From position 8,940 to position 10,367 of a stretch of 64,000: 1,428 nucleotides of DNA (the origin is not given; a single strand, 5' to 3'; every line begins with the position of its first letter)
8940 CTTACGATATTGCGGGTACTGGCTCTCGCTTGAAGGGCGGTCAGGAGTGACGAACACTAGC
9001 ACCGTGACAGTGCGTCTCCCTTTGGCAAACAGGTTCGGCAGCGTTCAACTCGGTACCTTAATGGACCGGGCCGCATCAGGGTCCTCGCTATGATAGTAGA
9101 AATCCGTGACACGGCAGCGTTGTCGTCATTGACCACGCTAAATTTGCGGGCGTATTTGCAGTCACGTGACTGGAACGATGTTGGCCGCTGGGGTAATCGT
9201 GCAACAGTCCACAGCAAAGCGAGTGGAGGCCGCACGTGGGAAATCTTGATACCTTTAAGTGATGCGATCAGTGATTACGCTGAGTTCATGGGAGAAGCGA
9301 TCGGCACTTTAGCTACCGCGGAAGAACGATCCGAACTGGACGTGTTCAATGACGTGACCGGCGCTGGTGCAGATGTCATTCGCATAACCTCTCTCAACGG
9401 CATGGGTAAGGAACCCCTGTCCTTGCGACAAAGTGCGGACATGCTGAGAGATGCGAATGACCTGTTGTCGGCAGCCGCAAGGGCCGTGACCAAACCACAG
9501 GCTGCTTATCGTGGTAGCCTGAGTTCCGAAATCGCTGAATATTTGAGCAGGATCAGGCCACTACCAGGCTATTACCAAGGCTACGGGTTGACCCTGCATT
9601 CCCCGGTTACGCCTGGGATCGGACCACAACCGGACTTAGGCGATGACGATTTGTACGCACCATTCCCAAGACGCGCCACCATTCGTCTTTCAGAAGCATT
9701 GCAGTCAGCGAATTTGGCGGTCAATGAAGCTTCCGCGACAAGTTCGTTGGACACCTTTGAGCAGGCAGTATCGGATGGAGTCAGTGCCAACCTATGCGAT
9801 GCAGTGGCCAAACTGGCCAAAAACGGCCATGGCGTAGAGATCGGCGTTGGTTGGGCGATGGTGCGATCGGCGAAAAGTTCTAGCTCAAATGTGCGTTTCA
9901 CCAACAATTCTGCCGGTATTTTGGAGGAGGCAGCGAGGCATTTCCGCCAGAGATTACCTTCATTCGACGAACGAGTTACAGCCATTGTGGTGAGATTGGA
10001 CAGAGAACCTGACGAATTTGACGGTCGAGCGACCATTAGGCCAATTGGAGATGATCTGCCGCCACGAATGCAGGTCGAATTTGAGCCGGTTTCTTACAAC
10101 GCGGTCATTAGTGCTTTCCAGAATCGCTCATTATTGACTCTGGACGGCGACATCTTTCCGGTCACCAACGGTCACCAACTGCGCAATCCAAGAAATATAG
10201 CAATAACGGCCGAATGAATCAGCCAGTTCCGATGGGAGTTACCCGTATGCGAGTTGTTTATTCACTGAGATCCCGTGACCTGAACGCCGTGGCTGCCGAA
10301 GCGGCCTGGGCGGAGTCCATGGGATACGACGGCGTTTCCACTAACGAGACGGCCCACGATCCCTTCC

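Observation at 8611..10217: Low-GC two-gene cassette: DUF4365-like PD-(D/E)xK nuclease plus a 375-aa protein with no recognisable domain (candidate uncharacterised defence / toxin-antitoxin module)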

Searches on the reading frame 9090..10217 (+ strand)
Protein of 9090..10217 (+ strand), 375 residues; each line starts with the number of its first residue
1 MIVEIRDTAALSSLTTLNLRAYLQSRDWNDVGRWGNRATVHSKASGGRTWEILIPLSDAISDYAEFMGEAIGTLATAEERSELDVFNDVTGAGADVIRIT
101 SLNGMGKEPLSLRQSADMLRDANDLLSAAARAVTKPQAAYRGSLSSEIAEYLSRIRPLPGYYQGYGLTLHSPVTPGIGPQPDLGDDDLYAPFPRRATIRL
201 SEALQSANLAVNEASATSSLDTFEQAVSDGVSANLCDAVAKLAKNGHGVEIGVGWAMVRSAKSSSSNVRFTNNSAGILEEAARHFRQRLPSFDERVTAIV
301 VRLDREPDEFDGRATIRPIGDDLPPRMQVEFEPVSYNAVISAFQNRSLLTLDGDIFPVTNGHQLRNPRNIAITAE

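Call 3: search_protein_families(library=pfam, proteins=[window:9090-10217:+], max_evalue=0.1)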
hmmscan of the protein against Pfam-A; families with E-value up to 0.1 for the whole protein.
window:9090-10217:+ (375 aa): 0 families

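Call 4: search_protein_families(library=padloc, proteins=[window:9090-10217:+], max_evalue=1)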
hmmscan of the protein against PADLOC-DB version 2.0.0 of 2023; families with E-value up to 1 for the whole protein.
window:9090-10217:+ (375 aa): 34 families (the best 25 are shown)
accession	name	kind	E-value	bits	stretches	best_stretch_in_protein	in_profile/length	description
PDLC04298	PDC-M02B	-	5.3e-98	326.4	1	1-374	1-375/380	-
PDLC04335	PDC-M02B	-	2.7e-60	202.1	1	13-364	5-352/364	-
PDLC04304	PDC-M02B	-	6.1e-55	184.8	1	1-373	1-380/383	-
PDLC04330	PDC-M02B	-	2.2e-49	166.2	1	9-373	7-369/375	-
PDLC04303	PDC-M02B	-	3.9e-43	145.9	1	1-372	1-382/383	-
PDLC04317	PDC-M02B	-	8.6e-42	141.3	1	13-371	14-366/396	-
PDLC04311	PDC-M02B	-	3.6e-36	122.9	1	14-354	8-354/384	-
PDLC04310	PDC-M02B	-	5e-32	109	2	197-374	195-371/394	-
PDLC04323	PDC-M02B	-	5.8e-32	108.8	1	11-371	10-370/374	-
PDLC04331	PDC-M02B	-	1.4e-30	104.5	1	4-369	9-364/389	-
PDLC04308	PDC-M02B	-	3.7e-30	102.8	1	11-369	13-377/391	-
PDLC04301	PDC-M02B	-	3.4e-29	100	1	12-372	9-376/378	-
PDLC04329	PDC-M02B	-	8.9e-26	88.4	1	13-308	6-304/377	-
PDLC04307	PDC-M02B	-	1e-24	85.3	1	13-357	10-352/373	-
PDLC04299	PDC-M02B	-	8.7e-24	82.1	1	18-356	10-355/378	-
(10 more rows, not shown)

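Call 5: search_protein_families(library=ncbifam, proteins=[window:9090-10217:+], max_evalue=1)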
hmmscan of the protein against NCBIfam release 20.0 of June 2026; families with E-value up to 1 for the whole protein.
window:9090-10217:+ (375 aa): 1 family
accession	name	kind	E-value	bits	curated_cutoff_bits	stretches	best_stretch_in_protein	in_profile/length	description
NF001641.0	PRK00419.1-3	equivalog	0.23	10.5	326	1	283-372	219-307/323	DNA primase small subunit PriS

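Call 10: find_homologous_proteins(query=window:9090-10217:+, max_evalue=0.001)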
Query window:9090-10217:+ (375 aa): 425 proteins with E <= 0.001 among 8000 candidates; the best 120 are listed.
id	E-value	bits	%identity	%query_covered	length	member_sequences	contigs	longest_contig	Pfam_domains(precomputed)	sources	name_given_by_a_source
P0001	9.3e-241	816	99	100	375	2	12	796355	-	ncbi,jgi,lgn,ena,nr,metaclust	ncbi:MAG: hypothetical protein OXF79_11565 [Chloroflexi bacterium]|nr:hypothetical protein [Chlorofl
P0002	1.3e-173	595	70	100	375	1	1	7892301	-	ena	-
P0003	1.4e-164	566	70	98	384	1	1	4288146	-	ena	-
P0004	7.4e-144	497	62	99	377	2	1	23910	-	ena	-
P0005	2.3e-143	496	61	99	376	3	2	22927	-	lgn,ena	-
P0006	1.2e-141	490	60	99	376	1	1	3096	-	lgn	-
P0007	3.0e-141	489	60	99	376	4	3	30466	-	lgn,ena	-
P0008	2.6e-139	482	59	100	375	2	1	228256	-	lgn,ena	-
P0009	5.9e-138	478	59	99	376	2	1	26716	-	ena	-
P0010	9.1e-138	477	59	99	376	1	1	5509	-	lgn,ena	-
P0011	8.6e-136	471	59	99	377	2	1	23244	-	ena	-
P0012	8.5e-134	464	58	100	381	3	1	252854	-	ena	-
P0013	8.2e-131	454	57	100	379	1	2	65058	-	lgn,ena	-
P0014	8.8e-131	454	57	100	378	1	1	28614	-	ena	-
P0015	1.3e-130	454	57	100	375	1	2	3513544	-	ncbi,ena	-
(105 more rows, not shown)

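Call 13: find_related_loci(query=A1, collection=genome_contigs, flank=8000)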
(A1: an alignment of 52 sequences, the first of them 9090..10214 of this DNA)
Query A1 (375 aa) in genome_contigs; peptide patterns used: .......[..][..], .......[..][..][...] (x = any residue, [..] = any of these).
272 stretches matched a pattern; 259 encode a relative of the query (tblastn E <= 1e-3); the best 80 are kept; 80 distinct loci.
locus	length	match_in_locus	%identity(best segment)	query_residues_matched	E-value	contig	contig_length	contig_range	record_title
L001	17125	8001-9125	99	1-375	0e+0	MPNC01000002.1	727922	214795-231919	MAG: SAR202 cluster bacterium bin87 NODE_4_length_727922_cov_19.2168_ID_7, whole genome shotgun sequence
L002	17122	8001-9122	56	1-375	6e-137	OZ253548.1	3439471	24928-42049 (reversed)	MAG: Dehalococcoidia bacterium isolate 601e0476-adb4-49b6-be5a-42d8628e722d genome assembly, chromosome: 1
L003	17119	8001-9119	55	1-373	7e-135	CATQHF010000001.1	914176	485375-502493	MAG: uncultured Dehalococcoidia bacterium isolate d4f5feb4-fdfc-4e97-8847-3d8bbc0da2e6 genome assembly, contig: contig_1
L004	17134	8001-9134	55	1-375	1e-131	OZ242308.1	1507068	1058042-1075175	MAG: Dehalococcoidia bacterium isolate 566077ff-fea0-4476-9990-131f9c0e49bb genome assembly, chromosome: 1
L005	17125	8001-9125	54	1-375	1e-131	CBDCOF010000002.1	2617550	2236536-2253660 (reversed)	MAG: Dehalococcoidia bacterium isolate f6db25fd-3272-4cc8-8767-510b53d0c936 genome assembly, contig: contig_2, whole gen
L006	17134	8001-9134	56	1-375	1e-131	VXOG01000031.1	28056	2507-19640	MAG: Chloroflexi bacterium isolate SB0662_bin_27 NODE_1628_length_28056_cov_39.610442, whole genome shotgun sequence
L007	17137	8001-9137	54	1-375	3e-131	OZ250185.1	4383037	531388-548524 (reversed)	MAG: Chloroflexota bacterium isolate d215fe47-5bc5-444d-b53f-49c889911535 genome assembly, chromosome: 1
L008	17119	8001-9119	54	1-372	1e-130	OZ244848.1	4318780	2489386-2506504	MAG: Chloroflexota bacterium isolate 63517e8d-ff5b-49d2-9bcc-bc3416bcaf89 genome assembly, chromosome: 1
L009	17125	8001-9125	53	1-375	1e-130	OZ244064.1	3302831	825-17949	MAG: Dehalococcoidia bacterium isolate 6b45779a-ebf8-4e4c-9ead-68fbda15a8e5 genome assembly, chromosome: 1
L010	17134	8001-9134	57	1-375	5e-130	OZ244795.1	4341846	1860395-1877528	MAG: Dehalococcoidia bacterium isolate 888037fe-99b5-4f1c-be9c-829ee1fba83a genome assembly, chromosome: 1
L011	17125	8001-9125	53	1-375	4e-130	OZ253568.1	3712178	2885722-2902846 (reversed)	MAG: Chloroflexota bacterium isolate 9852bf67-dbb6-47f5-b8e9-49414f020392 genome assembly, chromosome: 1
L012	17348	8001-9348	58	1-373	3e-130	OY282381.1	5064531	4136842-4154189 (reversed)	MAG: uncultured Caldilineaceae bacterium genome assembly, chromosome: 1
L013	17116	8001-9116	53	1-372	3e-129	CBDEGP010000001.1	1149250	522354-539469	MAG: Dehalococcoidia bacterium isolate d5c63d68-82bf-4002-88ac-25e9112c7103 genome assembly, contig: contig_1, whole gen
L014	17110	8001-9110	56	1-370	4e-129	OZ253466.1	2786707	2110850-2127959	MAG: Dehalococcoidia bacterium isolate 7f7fcc17-106b-4c1d-a8d7-7cf201ad70ef genome assembly, chromosome: 1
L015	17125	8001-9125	54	1-375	8e-129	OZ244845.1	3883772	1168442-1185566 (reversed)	MAG: Chloroflexota bacterium isolate 3460274c-b819-443f-96a0-86c9f13451b3 genome assembly, chromosome: 1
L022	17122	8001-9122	54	1-375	2e-124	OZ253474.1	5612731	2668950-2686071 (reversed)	MAG: Caldilineaceae bacterium isolate 7c7c1193-bf75-4e40-864d-2741339ee042 genome assembly, chromosome: 1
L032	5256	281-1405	52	1-375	7e-122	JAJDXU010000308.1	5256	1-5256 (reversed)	MAG: Dehalococcoidia bacterium isolate jk18x27bins.51 k141_1338563, whole genome shotgun sequence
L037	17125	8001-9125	52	1-375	7e-120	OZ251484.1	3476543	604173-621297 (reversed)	MAG: Dehalococcoidia bacterium isolate ef173376-b59c-4e26-81a4-37713676cc5d genome assembly, chromosome: 1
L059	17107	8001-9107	52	3-372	1e-119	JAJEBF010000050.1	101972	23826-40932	MAG: Caldilineaceae bacterium isolate jk18x8bins.28 k141_626748, whole genome shotgun sequence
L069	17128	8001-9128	43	1-374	3e-85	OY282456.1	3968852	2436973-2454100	MAG: uncultured Dehalococcoidia bacterium genome assembly, chromosome: 1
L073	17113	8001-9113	40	1-372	2e-79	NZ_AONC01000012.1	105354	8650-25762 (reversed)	Imhoffiella purpurea strain AK35 contig12, whole genome shotgun sequence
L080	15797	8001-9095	39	7-372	9e-71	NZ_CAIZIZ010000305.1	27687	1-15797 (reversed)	MAG: uncultured Lamprocystis sp. isolate Loc080925-5-5m_bin-0833, whole genome shotgun sequence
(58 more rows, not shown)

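Call 20: search_protein_families(library=pfam, proteins=[L022:1250-2620:-, L032:1421-4567:+, L080:4514-6115:+, L037:5434-5865:+, L059:6344-7330:+, L069:21-1850:+], max_evalue=0.001)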
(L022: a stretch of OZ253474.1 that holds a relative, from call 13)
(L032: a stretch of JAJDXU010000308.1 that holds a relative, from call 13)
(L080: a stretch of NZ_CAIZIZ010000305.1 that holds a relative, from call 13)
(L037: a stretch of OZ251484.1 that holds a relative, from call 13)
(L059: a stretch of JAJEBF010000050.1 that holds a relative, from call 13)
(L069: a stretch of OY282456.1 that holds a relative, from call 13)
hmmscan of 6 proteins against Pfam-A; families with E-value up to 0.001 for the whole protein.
L022:1250-2620:- (456 aa): 1 family
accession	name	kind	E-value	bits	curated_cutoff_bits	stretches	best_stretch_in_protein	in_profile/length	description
PF01420.25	Methylase_S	-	1.5e-16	61.5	22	2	29-205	4-164/168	Type I restriction modification DNA specificity domain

L032:1421-4567:+ (1048 aa): 5 families
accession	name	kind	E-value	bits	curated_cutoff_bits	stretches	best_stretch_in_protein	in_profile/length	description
PF11867.13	T1RH-like_C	-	2.4e-136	454.9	26.8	1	720-1044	1-326/329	Type I restriction enzyme HindI endonuclease subunit-like, C-terminal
PF18766.7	SWI2_SNF2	-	5.3e-78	262.1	26.7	1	275-535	1-220/221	SWI2/SNF2 ATPase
PF04313.20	HSDR_N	-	9.7e-48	163.1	25.1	1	3-215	1-197/198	Type I restriction enzyme R protein N terminus (HSDR_N)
PF22679.2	T1R_D3-like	-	1.3e-19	71.6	27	1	635-703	86-156/158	Type I restriction enzyme subunit R domain 3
PF04851.21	ResIII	-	2.2e-18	67.1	22.5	1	319-468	22-163/164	Type III restriction enzyme, res subunit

L080:4514-6115:+ (533 aa): 2 families
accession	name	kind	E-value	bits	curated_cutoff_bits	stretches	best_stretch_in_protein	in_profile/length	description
PF02384.22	N6_Mtase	-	2.3e-104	349.5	20.4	1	165-493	2-311/311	N-6 DNA Methylase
PF12161.14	HsdM_N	-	8.5e-24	85.1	24.5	1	27-142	2-118/135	HsdM N-terminal domain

L037:5434-5865:+ (143 aa): 1 family
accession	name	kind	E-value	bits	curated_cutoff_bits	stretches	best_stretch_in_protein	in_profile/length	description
PF08780.16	NTase_sub_bind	-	1.5e-30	106.2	31.8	1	4-136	2-125/126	Nucleotidyltransferase substrate binding protein like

L059:6344-7330:+ (328 aa): 1 family
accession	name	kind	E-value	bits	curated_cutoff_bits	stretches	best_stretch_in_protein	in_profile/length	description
PF05014.21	Nuc_deoxyrib_tr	-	0.00024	21.7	28.8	1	223-286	40-101/117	Nucleoside 2-deoxyribosyltransferase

L069:21-1850:+ (609 aa): 1 family
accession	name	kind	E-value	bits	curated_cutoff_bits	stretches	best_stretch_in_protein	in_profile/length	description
PF00496.27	SBP_bac_5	-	5.7e-72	243.3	32.4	1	146-522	1-367/368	Bacterial extracellular solute-binding proteins, family 5 Middle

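Call 21: search_protein_families(library=padloc, proteins=[L022:1250-2620:-, L032:1421-4567:+, L080:4514-6115:+, L037:5434-5865:+, L059:6344-7330:+], max_evalue=0.00001)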
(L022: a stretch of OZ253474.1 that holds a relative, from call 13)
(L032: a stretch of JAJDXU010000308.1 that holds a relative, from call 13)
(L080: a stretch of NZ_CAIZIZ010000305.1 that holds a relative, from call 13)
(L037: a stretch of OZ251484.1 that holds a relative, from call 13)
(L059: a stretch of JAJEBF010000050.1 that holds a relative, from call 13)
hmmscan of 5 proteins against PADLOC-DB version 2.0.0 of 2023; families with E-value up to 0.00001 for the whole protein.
L022:1250-2620:- (456 aa): 113 families (the best 25 are shown)
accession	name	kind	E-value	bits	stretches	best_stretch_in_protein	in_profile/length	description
PDLC03072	Specificity_I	-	1.8e-127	424.1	1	9-452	4-442/448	Type I specificity subunit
PDLC03105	Specificity_I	-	6.6e-126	419.3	1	6-452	2-440/448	Type I specificity subunit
PDLC03073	Specificity_I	-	2.3e-93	311.7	2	160-451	150-432/437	Type I specificity subunit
PDLC03083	Specificity_I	-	5.1e-91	303.8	1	6-450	282-708/717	Type I specificity subunit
PDLC03090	Specificity_I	-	2.2e-84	282.2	2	9-280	2-269/434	Type I specificity subunit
PDLC03127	Specificity_I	-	4.5e-73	244.9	1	24-447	8-453/571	Type I specificity subunit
PDLC03162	Specificity_I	-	1.8e-54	183.2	1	123-453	100-422/431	Type I specificity subunit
PDLC03169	Specificity_I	-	3.4e-54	182.9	1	23-406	4-378/461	Type I specificity subunit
PDLC03079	Specificity_I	-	1.9e-51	173.7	2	171-446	161-446/470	Type I specificity subunit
PDLC03142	Specificity_I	-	5.2e-51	171.9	1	169-451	187-463/483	Type I specificity subunit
PDLC03089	Specificity_I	-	1.4e-49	167.4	2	247-411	4-166/446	Type I specificity subunit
PDLC03174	Specificity_I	-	1.5e-48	163.8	1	162-454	158-442/468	Type I specificity subunit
PDLC03191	Specificity_I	-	3.2e-48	163.1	1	6-450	6-433/436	Type I specificity subunit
PDLC03140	Specificity_I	-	1.4e-46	158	2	252-451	218-416/418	Type I specificity subunit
PDLC03107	Specificity_I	-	1.7e-46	157.1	2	28-330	2-278/392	Type I specificity subunit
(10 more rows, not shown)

L032:1421-4567:+ (1048 aa): 8 families
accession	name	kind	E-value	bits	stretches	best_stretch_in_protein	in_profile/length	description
PDLC03040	REase_I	-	0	1091.6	1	1-1043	2-1020/1029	Type I restriction enzyme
PDLC03044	REase_I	-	4.5e-68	228.2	3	323-585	272-543/1034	Type I restriction enzyme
PDLC03041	REase_I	-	1.5e-64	216.6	3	317-573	333-587/1099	Type I restriction enzyme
PDLC03048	REase_I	-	3.2e-49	165.9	2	109-591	86-521/976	Type I restriction enzyme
PDLC03046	REase_I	-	5.3e-22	75.6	1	648-703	673-728/1025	Type I restriction enzyme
PDLC03045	REase_I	-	3.9e-19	66.1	2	322-499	286-465/995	Type I restriction enzyme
PDLC04934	PDC-S15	-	8.2e-10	36.3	1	918-1041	286-408/416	-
PDLC03049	REase_I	-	3.2e-09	33.3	1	430-613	287-459/807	Type I restriction enzyme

L080:4514-6115:+ (533 aa): 25 families
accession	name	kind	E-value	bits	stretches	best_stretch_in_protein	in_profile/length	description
PDLC03019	MTase_I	-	3.6e-197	655.7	1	23-529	5-502/932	Type I methyltransferase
PDLC03035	MTase_I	-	5.7e-118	393.2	2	26-452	10-435/653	Type I methyltransferase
PDLC03240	MTase_II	-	1.2e-107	358.9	1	23-529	5-510/511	Type II methyltransferase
PDLC03031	MTase_I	-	1.5e-79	266.3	1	26-487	8-486/834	Type I methyltransferase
PDLC03022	MTase_I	-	7.4e-75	250.8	1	27-492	7-481/857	Type I methyltransferase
PDLC03027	MTase_I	-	3.9e-64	215.5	1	29-492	11-443/810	Type I methyltransferase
PDLC03028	MTase_I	-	1.5e-59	200.1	1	25-524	728-1228/1236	Type I methyltransferase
PDLC03038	MTase_I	-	6.3e-58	194.4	1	26-484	9-450/896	Type I methyltransferase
PDLC03039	MTase_I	-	3.4e-57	192.1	1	26-492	7-456/708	Type I methyltransferase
PDLC03029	MTase_I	-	3.1e-51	172.6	1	146-448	135-451/661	Type I methyltransferase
PDLC04134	mad2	-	9.5e-48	161.2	1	26-450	141-489/492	mads_2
PDLC03032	MTase_I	-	7.6e-42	141.4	1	28-444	10-407/1001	Type I methyltransferase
PDLC03021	MTase_I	-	9.2e-40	134.9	1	142-494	121-461/491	Type I methyltransferase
PDLC03020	MTase_I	-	2.2e-35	120.6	1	129-388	127-393/410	Type I methyltransferase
PDLC03026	MTase_I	-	3.5e-35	120.1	1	91-447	49-399/487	Type I methyltransferase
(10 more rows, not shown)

L037:5434-5865:+ (143 aa): 0 families

L059:6344-7330:+ (328 aa): 1 family
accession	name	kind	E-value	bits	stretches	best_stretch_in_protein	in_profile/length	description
PDLC00733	Effector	-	7.3e-08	29.6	1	208-312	263-364/388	TIR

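Call 22: predict_structure(alignment_id=A1)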
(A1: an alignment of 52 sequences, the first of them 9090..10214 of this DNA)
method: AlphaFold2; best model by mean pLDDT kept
length: 375 residues; sequences in the alignment: 52
mean_pLDDT: 58.3   pTM: 0.35
mean pLDDT of the five models: 58.3, 54.8, 53.7, 52.3, 48.7
residues with pLDDT >= 90: 49; 70-90: 34; 50-70: 150; < 50: 142
segments of 3 or more residues with pLDDT < 50: 1-14, 57-63, 89-106, 133-182, 184-192, 249-271, 274-285
pLDDT, mean of each block of 10 residues (from residue 1): 34 50 59 53 56 51 50 55 52 43 48 61 60 44 38 36 42 36 44 55 68 66 59 51 52 38 43 48 51 82 92 91 83 93 92 81 89 76
secondary structure, 60 per line:
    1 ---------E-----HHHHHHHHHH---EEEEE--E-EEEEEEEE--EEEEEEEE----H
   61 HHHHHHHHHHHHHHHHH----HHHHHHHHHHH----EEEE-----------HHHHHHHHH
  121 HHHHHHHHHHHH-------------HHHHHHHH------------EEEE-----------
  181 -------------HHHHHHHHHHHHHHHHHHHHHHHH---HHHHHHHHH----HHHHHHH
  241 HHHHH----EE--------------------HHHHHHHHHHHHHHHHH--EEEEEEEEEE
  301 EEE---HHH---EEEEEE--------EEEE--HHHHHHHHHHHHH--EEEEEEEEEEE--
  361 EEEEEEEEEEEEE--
elements in order: H16-25 E29-33 E38-45 E48-55 H60-77 H82-92 E97-100 H112-132 H146-153 E166-169 H194-217 H221-229 H234-245 H272-288 E291-303 E313-318 E327-330 H333-345 E348-358 E361-373

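Call 24: search_solved_structures(query=A1, max_evalue=10)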
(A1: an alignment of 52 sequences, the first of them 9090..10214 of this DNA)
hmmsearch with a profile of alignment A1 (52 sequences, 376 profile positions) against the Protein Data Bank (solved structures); distinct sequences matched with E-value up to 10: 3.
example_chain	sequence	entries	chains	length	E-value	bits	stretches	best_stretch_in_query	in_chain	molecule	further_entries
8tn1_A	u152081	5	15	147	0.11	14.8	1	115-232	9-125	De novo designed 4 helix bundles | De novo designed protein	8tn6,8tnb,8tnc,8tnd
3vmk_A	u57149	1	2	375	0.43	12.9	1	43-88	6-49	3-isopropylmalate dehydrogenase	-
7o85_B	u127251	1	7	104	7.4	8.8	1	127-192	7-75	Fab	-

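Call 26: find_homologous_proteins(query=L073:8001-9113:+, max_evalue=0.001)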
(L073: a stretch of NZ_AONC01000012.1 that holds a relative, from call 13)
Query L073:8001-9113:+ (371 aa): 215 proteins with E <= 0.001 among 8000 candidates; the best 120 are listed.
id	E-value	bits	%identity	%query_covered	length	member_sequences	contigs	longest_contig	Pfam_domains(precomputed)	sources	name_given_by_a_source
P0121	1.2e-240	816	100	100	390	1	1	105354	-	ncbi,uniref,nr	ncbi:hypothetical protein [Imhoffiella purpurea]|uniref:Uncharacterized protein n=1 Tax=Imhoffiella 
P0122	4.4e-217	738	92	100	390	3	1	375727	-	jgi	-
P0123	1.1e-208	711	86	100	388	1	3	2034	-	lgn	-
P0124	7.8e-208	708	86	100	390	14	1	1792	-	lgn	-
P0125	6.9e-197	672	83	100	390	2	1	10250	-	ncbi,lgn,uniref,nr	ncbi:hypothetical protein [Allochromatium palmeri]|uniref:Uncharacterized protein n=1 Tax=Allochroma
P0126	5.3e-187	639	78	100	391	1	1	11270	-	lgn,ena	-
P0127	4.5e-186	636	77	100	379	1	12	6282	-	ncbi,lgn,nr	ncbi:MAG: hypothetical protein EOM91_17785 [Sphingobacteriia bacterium]|nr:hypothetical protein [Sph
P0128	1.6e-185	635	77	100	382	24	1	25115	-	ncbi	-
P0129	7.8e-184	629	75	100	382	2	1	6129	-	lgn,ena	-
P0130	4.8e-182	623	75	100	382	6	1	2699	-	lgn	-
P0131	1.0e-178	612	74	100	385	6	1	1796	-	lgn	-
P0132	1.1e-178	612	75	99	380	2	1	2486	-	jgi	jgi:hypothetical protein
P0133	1.2e-178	612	74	100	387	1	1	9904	-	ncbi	ncbi:MAG: hypothetical protein WBG92_14975 [Thiohalocapsa sp.]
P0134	2.9e-175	601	74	100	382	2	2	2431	-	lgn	-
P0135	4.2e-172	590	73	100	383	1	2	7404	-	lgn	-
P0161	4.9e-77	278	39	100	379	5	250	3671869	-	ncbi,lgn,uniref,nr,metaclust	ncbi:hypothetical protein [Sinorhizobium meliloti]|uniref:Uncharacterized protein n=1 Tax=Rhizobium 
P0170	1.8e-73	266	40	100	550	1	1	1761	PF14280.12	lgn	-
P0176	7.8e-71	257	41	100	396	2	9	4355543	-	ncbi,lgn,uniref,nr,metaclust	ncbi:hypothetical protein [Rhodospirillum centenum]|uniref:Uncharacterized protein n=1 Tax=Rhodospir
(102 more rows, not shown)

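Call 30: search_solved_structures(query=A2, max_evalue=10)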
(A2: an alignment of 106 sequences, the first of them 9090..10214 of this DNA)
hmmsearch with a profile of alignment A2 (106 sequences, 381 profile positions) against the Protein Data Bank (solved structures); distinct sequences matched with E-value up to 10: 1.
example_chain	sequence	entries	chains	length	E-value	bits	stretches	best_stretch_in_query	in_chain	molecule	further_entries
8tn1_A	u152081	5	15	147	0.0047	18.9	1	117-233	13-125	De novo designed 4 helix bundles | De novo designed protein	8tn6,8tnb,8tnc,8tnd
